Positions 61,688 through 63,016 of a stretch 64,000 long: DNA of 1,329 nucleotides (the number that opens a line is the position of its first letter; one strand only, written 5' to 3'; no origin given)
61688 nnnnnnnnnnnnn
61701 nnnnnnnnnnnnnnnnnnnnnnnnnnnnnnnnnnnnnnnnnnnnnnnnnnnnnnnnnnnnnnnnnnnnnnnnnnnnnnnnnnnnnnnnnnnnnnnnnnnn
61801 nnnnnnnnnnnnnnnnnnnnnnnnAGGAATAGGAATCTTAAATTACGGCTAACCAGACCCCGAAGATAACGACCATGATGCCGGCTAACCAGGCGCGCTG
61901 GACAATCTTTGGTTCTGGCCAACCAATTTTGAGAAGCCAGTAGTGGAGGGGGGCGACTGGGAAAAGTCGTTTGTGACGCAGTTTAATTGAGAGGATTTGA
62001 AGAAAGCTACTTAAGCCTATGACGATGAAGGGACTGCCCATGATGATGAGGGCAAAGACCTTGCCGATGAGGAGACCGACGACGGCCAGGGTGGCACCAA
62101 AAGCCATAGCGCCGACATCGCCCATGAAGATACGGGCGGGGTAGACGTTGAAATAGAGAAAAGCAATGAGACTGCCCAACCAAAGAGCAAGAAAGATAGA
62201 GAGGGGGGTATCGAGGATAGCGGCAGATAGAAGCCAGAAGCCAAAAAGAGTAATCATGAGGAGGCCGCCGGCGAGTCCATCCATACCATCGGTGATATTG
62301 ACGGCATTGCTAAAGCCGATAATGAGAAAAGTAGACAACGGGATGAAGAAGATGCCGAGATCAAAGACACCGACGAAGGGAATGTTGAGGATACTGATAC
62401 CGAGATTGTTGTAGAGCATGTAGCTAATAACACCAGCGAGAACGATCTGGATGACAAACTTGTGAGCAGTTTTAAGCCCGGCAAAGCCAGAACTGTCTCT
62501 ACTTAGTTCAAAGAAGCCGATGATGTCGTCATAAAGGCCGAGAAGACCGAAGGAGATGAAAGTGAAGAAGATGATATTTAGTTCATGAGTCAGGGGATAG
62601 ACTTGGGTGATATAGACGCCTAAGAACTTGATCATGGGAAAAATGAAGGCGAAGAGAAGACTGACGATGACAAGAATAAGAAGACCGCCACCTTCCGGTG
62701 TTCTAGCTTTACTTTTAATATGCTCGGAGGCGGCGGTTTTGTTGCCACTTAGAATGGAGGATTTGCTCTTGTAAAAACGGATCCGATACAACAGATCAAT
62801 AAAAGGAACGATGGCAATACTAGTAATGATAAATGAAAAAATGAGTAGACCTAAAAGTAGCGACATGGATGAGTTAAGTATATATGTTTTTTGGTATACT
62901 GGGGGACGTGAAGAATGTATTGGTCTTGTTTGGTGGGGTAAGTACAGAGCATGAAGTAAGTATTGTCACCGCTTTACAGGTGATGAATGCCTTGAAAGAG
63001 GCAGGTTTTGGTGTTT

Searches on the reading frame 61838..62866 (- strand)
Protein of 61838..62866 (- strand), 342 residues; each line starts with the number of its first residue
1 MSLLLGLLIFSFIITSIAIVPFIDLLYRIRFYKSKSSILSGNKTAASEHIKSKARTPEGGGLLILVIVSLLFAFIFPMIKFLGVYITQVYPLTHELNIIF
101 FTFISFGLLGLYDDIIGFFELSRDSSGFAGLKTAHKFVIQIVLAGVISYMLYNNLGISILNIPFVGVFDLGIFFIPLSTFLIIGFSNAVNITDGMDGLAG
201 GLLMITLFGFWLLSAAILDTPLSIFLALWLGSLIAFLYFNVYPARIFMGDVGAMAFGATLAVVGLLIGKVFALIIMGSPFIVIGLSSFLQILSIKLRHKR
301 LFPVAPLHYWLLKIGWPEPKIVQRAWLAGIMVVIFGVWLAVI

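Call 87: search_protein_families(library=pfam, proteins=[window:61838-62866:-], max_evalue=0.00001)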
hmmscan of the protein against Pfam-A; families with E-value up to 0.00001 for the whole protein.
window:61838-62866:- (342 aa): 1 family
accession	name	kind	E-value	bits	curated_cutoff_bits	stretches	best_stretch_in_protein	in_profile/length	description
PF00953.26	Glycos_transf_4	-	1e-30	107.3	27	1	98-266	3-158/160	Glycosyl transferase family 4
